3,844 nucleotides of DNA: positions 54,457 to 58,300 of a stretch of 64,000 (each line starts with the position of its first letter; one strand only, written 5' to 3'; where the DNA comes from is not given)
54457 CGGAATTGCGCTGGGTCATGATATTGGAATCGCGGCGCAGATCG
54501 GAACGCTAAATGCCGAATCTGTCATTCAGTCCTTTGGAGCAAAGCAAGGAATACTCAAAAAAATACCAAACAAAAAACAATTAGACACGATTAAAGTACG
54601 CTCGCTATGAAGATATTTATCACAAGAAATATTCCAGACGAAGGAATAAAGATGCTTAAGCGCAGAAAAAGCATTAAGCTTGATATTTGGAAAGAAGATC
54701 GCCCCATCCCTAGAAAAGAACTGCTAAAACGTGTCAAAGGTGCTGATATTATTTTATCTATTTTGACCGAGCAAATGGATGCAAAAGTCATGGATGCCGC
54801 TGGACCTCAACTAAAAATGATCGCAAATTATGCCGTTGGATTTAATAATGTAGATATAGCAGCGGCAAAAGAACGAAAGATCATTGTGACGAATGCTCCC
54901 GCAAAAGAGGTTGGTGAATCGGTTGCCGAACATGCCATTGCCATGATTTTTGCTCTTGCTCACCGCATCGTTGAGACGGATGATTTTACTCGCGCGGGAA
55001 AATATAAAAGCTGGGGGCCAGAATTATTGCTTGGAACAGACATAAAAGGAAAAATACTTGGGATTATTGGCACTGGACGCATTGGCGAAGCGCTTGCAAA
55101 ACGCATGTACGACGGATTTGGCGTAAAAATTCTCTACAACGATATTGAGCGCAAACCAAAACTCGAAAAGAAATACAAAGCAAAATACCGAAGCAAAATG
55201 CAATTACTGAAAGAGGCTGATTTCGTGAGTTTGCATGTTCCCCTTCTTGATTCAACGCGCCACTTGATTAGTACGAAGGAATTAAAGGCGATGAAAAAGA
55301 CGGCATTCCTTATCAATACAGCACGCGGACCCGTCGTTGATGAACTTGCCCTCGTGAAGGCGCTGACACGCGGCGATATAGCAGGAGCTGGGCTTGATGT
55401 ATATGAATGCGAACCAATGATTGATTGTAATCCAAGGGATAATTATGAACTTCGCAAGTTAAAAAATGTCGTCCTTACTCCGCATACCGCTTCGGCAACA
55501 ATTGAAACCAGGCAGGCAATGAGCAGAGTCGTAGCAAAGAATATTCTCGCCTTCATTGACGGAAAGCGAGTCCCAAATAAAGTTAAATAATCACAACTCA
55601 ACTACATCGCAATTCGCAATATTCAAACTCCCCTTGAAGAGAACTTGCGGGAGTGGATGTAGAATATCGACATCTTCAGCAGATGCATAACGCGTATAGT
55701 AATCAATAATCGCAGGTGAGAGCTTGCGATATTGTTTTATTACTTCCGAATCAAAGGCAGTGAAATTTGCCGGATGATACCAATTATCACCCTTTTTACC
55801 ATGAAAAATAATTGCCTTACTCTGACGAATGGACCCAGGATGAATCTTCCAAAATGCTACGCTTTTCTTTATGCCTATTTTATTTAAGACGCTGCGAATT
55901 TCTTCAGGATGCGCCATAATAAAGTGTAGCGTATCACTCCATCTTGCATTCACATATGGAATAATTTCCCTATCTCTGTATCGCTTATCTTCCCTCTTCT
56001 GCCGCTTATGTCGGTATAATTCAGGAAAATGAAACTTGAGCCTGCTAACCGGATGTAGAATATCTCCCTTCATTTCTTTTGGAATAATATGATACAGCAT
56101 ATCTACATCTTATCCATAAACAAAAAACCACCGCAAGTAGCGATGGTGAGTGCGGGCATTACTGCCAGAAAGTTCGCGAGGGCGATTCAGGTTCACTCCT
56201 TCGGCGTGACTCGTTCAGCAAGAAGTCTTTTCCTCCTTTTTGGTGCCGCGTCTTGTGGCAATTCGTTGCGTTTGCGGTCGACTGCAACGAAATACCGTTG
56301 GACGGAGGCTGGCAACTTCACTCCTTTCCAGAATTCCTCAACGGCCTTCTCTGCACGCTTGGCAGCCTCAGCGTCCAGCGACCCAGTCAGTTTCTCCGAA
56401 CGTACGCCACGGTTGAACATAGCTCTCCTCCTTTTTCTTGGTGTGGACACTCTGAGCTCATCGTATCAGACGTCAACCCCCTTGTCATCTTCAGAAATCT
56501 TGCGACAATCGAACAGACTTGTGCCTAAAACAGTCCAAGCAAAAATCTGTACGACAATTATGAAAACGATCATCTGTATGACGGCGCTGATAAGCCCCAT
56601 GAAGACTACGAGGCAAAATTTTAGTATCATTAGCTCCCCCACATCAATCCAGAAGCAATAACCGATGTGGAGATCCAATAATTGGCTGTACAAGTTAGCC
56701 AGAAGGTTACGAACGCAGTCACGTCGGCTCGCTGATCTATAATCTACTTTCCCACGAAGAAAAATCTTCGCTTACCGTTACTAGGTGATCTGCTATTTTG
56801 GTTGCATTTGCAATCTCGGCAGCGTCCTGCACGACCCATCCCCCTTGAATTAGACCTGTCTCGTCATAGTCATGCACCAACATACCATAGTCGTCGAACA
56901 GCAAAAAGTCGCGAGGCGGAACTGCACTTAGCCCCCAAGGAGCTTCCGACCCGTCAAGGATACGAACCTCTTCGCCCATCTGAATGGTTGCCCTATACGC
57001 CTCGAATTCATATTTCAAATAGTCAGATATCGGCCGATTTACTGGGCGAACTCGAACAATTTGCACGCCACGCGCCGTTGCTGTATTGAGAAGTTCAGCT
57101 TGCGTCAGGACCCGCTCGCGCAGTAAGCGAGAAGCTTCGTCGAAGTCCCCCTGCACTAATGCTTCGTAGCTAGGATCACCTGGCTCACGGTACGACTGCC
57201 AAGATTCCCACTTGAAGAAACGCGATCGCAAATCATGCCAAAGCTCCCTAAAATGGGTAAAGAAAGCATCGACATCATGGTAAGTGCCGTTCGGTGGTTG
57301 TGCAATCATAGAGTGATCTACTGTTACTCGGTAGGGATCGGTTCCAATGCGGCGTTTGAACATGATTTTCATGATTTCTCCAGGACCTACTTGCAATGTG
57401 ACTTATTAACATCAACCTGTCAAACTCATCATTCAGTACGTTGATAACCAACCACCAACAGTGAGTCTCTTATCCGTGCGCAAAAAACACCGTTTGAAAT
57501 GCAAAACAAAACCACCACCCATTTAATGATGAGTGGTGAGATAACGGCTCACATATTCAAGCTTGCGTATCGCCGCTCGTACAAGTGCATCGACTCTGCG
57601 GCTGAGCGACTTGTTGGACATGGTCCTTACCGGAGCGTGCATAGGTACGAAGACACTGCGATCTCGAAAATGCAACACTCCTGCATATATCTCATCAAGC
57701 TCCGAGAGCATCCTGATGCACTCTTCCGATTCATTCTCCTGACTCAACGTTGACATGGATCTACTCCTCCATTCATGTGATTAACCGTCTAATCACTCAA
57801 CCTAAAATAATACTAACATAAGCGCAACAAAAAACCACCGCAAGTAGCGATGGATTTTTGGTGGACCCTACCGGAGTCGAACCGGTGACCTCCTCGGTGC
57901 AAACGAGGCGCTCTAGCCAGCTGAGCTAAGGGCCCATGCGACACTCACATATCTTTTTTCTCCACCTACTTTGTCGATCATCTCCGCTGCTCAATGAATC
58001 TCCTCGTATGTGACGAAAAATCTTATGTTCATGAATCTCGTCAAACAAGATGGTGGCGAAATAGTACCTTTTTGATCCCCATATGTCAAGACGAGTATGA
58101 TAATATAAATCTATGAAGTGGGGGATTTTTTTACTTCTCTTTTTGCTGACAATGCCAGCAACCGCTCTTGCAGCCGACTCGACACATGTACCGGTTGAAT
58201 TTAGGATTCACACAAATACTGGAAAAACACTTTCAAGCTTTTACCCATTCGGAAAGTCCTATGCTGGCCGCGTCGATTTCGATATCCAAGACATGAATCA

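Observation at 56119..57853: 1.7 kb compositionally foreign islet next to tRNA-Ala, bounded by 28 bp perfect direct repeats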

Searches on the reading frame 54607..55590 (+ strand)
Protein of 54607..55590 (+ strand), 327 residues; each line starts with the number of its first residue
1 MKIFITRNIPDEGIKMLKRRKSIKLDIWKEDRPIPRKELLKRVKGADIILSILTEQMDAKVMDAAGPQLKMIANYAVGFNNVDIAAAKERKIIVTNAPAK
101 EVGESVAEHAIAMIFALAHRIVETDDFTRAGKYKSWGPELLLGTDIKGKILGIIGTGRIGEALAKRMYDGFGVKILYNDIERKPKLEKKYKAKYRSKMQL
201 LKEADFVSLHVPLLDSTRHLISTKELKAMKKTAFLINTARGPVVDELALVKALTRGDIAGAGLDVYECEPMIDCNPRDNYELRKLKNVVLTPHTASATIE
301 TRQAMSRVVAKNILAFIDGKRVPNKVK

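Call 6: search_protein_families(library=pfam, max_evalue=1, proteins=[window:54607-55590:+])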
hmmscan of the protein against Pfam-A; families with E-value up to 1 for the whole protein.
window:54607-55590:+ (327 aa): 7 families
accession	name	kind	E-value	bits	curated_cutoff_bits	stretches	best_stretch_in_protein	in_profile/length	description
PF02826.25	2-Hacid_dh_C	-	4.7e-56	189.4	25.1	1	111-295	1-178/178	D-isomer specific 2-hydroxyacid dehydrogenase, NAD binding domain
PF00389.36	2-Hacid_dh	-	6.3e-32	110.5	24.6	1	3-327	1-134/134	D-isomer specific 2-hydroxyacid dehydrogenase, catalytic domain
PF03807.23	F420_oxidored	-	4.9e-06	27.5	21.6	1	151-223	2-79/94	NADP oxidoreductase coenzyme F420-dependent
PF07991.19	KARI_N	-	9.6e-05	22.5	20.6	1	146-233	2-88/165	Acetohydroxy acid isomeroreductase, NADPH-binding domain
PF03446.21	NAD_binding_2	-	0.00029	21.3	21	1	151-239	2-93/161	NAD binding domain of 6-phosphogluconate dehydrogenase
PF01488.26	Shikimate_DH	-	0.079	13.5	24.3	1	145-207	9-79/138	Shikimate / quinate 5-dehydrogenase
PF07500.19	TFIIS_M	-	0.11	13.4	29.2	1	178-210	43-73/114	Transcription factor S-II (TFIIS), central domain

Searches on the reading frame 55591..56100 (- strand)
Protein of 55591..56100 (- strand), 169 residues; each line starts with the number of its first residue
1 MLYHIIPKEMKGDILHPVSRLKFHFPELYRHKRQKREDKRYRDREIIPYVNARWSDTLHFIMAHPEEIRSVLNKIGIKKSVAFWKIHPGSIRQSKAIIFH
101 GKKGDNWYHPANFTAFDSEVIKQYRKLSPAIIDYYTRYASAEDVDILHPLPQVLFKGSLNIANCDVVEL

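Call 6: search_protein_families(library=pfam, max_evalue=1, proteins=[window:55591-56100:-])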
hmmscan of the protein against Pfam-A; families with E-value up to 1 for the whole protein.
window:55591-56100:- (169 aa): 2 families
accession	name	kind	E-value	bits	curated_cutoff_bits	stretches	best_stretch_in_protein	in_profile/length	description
PF21198.3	ASH2L-like_WH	-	0.21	12.4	25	1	32-55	22-45/104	Set1/Ash2 histone methyltransferase complex subunit ASH2-like, WH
PF10865.14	DUF2703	-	0.21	12.1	23.6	1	52-108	16-76/120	Domain of unknown function (DUF2703)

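Call 7: search_protein_families(library=padloc, max_evalue=1, proteins=[window:55591-56100:-])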
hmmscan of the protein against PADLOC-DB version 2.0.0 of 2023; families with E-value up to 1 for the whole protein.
window:55591-56100:- (169 aa): 0 families

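Call 8: search_protein_families(library=phrogs, max_evalue=1, proteins=[window:55591-56100:-])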
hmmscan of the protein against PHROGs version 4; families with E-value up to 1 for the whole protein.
window:55591-56100:- (169 aa): 1 family
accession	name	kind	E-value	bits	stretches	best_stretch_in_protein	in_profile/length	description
phrog_2513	-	unknown function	0.27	12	1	51-87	139-174/189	-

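Call 9: find_encoding_contigs(protein=window:55591-56100:-, flank=6000, max_places=10)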
Protein window:55591-56100:- (169 aa): 5 contigs read that carry it; 2 places shown.
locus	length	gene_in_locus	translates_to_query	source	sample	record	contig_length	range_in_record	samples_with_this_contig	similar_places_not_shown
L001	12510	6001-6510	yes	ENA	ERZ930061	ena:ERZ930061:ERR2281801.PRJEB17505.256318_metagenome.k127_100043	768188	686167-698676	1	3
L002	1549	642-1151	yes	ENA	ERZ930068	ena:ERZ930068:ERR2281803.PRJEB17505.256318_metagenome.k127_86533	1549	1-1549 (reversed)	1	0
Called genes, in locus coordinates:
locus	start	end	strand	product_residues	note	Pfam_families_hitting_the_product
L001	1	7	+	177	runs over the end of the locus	PF00961:LAGLIDADG_1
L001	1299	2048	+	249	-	PF00483:NTP_transferase, PF01128:IspD, PF02348:CTP_transf_3, PF12804:NTP_transf_3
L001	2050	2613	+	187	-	-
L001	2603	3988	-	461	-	PF01839:FG-GAP (faint), PF13517:FG-GAP_3 (weak), PF03734:YkuD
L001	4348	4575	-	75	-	-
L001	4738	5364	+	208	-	PF21806:DUF6879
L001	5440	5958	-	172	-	-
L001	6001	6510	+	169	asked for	-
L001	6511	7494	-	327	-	PF00389:2-Hacid_dh, PF03807:F420_oxidored (faint), PF02826:2-Hacid_dh_C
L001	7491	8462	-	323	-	PF00294:PfkB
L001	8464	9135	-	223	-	-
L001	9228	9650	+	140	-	PF00293:NUDIX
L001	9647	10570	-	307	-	PF01116:F_bP_aldolase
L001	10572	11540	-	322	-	PF00294:PfkB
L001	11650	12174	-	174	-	-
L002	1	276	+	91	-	?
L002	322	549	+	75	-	-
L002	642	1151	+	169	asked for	-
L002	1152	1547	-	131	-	?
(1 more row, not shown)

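Call 14: find_homologous_proteins(query=window:55591-56100:-)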
Query window:55591-56100:- (169 aa): 2 proteins with E <= 0.001 among 43 candidates.
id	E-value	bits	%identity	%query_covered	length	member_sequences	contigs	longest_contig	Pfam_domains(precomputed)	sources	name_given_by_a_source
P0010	2.5e-111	387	100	100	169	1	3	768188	-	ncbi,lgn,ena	-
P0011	1.0e-76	274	67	99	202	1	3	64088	-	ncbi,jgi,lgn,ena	-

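Call 15: find_encoding_contigs(protein=P0011, flank=8000, max_places=6)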
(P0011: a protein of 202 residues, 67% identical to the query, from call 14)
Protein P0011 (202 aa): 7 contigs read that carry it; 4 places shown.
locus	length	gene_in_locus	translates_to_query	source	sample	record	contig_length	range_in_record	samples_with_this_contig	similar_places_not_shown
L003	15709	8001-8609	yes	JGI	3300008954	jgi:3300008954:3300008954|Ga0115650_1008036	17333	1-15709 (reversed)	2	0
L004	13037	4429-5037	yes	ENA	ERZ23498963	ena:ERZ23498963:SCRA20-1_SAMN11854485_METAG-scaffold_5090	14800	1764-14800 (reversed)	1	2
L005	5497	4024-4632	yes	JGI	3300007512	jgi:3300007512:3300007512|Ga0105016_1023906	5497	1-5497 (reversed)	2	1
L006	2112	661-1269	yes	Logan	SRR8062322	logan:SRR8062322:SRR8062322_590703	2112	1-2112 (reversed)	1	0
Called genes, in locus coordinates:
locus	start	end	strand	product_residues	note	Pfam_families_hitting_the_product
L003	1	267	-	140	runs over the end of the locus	PF02590:SPOUT_MTase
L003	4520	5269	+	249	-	PF00483:NTP_transferase, PF01128:IspD, PF02348:CTP_transf_3, PF12804:NTP_transf_3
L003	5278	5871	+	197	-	-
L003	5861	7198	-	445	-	PF01839:FG-GAP (faint), PF13517:FG-GAP_3 (faint), PF03734:YkuD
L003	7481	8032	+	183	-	-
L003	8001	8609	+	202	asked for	-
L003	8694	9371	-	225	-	-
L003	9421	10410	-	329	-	PF00389:2-Hacid_dh, PF03807:F420_oxidored (faint), PF02826:2-Hacid_dh_C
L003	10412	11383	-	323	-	PF00294:PfkB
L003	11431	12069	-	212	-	-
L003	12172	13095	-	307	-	PF01116:F_bP_aldolase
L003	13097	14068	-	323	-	PF00294:PfkB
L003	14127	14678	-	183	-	PF13847:Methyltransf_31 (weak)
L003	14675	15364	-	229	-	PF01479:S4, PF00849:PseudoU_synth_2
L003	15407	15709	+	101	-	?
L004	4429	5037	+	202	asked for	-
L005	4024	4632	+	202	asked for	-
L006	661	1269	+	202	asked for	-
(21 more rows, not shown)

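Call 28: find_related_loci(query=A2, collection=genome_contigs, flank=6000)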
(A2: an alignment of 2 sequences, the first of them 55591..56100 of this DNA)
Query A2 (169 aa) in genome_contigs; peptide patterns used: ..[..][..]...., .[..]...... (x = any residue, [..] = any of these).
56 stretches matched a pattern; 2 encode a relative of the query (tblastn E <= 1e-3); 2 distinct loci.
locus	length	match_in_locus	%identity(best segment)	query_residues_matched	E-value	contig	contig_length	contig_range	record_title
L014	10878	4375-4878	67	2-169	9e-82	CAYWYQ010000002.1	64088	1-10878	MAG TPA_asm: uncultured Gammaproteobacteria bacterium isolate SRP200020_co5_417 genome assembly, contig: NODE_639_length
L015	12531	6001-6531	31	2-167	3e-17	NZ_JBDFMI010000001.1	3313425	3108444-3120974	Bacillus sp. 1P06AnD contig_1, whole genome shotgun sequence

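Call 29: find_related_loci(query=A2, collection=metagenome_contigs, flank=6000)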
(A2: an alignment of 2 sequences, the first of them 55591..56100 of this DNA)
Query A2 (169 aa) in metagenome_contigs; peptide patterns used: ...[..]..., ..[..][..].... (x = any residue, [..] = any of these).
93 stretches matched a pattern, but none encodes a relative of the query by tblastn (E <= 1e-3).

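Call 34: search_protein_families(library=pfam, max_evalue=1, proteins=[L003:7481-8032:+, L003:8694-9371:-])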
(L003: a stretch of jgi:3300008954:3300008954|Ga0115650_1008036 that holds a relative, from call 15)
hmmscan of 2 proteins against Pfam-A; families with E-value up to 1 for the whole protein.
L003:7481-8032:+ (183 aa): 0 families

L003:8694-9371:- (225 aa): 0 families

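Call 35: search_protein_families(library=ncbifam, max_evalue=1, proteins=[window:55591-56100:-, L003:7481-8032:+])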
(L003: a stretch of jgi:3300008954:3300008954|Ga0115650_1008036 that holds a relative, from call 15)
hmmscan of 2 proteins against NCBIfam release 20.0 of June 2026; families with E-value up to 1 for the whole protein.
window:55591-56100:- (169 aa): 0 families

L003:7481-8032:+ (183 aa): 0 families

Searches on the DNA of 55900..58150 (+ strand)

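Call 38: search_dna_similar(query=window:56100-57870:+, collection=phages, mode=distant)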
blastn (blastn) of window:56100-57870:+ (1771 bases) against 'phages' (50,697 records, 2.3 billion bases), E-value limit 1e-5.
No match.

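Call 39: search_dna_similar(query=window:56100-57870:+, collection=plasmids, mode=distant)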
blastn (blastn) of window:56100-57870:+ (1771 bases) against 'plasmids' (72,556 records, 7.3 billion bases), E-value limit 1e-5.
No match.

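Call 44: search_rna_families(source=window, start=55900, end=58150, threshold=evalue, max_evalue=1)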
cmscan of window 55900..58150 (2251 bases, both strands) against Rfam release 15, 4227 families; matches with E-value up to 1: 2.
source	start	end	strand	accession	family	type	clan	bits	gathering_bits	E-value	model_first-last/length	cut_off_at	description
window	57862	57935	-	RF00005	tRNA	Gene; tRNA;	CL00001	66.1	29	1.3e-13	1-71/71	no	tRNA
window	57861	57935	+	RF04354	Plastid-ycf2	Cis-reg;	-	21.5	65.7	0.27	1-75/75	no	Plastid-ycf2 5UTR RNA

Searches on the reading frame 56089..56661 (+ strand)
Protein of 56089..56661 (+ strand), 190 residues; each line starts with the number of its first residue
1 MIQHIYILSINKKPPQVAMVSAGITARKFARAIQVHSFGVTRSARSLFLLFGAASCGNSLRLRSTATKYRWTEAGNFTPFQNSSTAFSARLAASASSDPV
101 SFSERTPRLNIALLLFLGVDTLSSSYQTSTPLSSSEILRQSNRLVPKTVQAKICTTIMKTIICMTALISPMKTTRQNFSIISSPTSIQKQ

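Call 34: search_protein_families(library=pfam, max_evalue=1, proteins=[window:56089-56661:+])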
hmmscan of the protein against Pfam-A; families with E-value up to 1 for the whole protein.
window:56089-56661:+ (190 aa): 1 family
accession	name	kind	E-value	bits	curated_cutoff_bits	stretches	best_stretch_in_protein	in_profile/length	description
PF05699.19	Dimer_Tnp_hAT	-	0.17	12.2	21.4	1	103-155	28-80/84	hAT family C-terminal dimerisation region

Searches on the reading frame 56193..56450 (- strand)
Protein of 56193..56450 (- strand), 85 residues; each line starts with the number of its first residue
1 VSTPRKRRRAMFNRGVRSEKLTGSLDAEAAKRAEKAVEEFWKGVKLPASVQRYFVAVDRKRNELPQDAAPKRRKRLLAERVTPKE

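Call 6: search_protein_families(library=pfam, max_evalue=1, proteins=[window:56193-56450:-])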
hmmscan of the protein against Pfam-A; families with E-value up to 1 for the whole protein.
window:56193-56450:- (85 aa): 0 families

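Call 7: search_protein_families(library=padloc, max_evalue=1, proteins=[window:56193-56450:-])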
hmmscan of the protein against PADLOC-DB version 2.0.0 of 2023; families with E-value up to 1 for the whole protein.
window:56193-56450:- (85 aa): 1 family
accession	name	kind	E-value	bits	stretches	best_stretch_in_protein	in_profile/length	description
PDLC00946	Cas5a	-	0.014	13.5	1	21-85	50-113/173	"CRISPR-associated protein Cas5, subtype I-A/APERN"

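Call 8: search_protein_families(library=phrogs, max_evalue=1, proteins=[window:56193-56450:-])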
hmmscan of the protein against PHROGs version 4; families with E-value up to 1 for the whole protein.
window:56193-56450:- (85 aa): 0 families

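Call 35: search_protein_families(library=ncbifam, max_evalue=1, proteins=[window:56193-56450:-])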
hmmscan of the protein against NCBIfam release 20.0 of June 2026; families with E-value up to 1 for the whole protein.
window:56193-56450:- (85 aa): 1 family
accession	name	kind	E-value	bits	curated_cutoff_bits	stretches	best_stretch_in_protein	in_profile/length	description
TIGR01874.1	cas_cas5a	exception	0.052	13.5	23.05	1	21-85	50-113/173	type I-A CRISPR-associated protein Cas5a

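Call 41: find_homologous_proteins(query=window:56193-56450:-, max_evalue=0.01)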
Query window:56193-56450:- (85 aa): 1 proteins with E <= 0.01 among 17 candidates.
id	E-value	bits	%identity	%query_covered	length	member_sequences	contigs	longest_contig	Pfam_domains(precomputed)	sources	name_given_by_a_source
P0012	7.1e-40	152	100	88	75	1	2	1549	-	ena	-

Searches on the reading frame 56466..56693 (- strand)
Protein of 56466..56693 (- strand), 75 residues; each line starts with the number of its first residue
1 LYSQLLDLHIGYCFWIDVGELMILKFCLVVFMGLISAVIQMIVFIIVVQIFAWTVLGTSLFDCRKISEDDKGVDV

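Call 6: search_protein_families(library=pfam, max_evalue=1, proteins=[window:56466-56693:-])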
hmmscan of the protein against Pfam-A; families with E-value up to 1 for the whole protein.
window:56466-56693:- (75 aa): 3 families
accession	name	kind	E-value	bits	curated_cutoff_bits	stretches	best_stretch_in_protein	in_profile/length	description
PF17260.7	DUF5326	-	0.0048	17.5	27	1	21-68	15-62/70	Family of unknown function (DUF5326)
PF01917.21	Arch_flagellin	-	0.021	15.6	29.5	1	31-61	2-31/162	Archaebacterial flagellin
PF15820.10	ECSCR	-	0.46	10.8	27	1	37-69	26-57/104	Endothelial cell-specific chemotaxis regulator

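Call 7: search_protein_families(library=padloc, max_evalue=1, proteins=[window:56466-56693:-])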
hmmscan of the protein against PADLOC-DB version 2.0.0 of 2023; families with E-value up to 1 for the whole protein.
window:56466-56693:- (75 aa): 0 families

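Call 8: search_protein_families(library=phrogs, max_evalue=1, proteins=[window:56466-56693:-])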
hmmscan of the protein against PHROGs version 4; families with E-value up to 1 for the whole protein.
window:56466-56693:- (75 aa): 1 family
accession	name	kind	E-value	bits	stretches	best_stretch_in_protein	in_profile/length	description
phrog_14196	-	other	0.21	12.9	1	20-64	32-76/102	phosphohydrolase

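Call 35: search_protein_families(library=ncbifam, max_evalue=1, proteins=[window:56466-56693:-])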
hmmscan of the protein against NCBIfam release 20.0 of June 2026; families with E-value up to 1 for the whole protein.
window:56466-56693:- (75 aa): 2 families
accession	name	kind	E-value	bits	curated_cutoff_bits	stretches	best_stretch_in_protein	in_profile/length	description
NF000023.1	qac_SMR_C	exception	0.11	12.6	200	1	4-59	51-106/107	quaternary ammonium compound efflux SMR transporter QacC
NF033427.2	PSM_alpha_Shaem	equivalog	0.21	12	33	1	32-46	1-15/20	alpha family phenol-soluble modulin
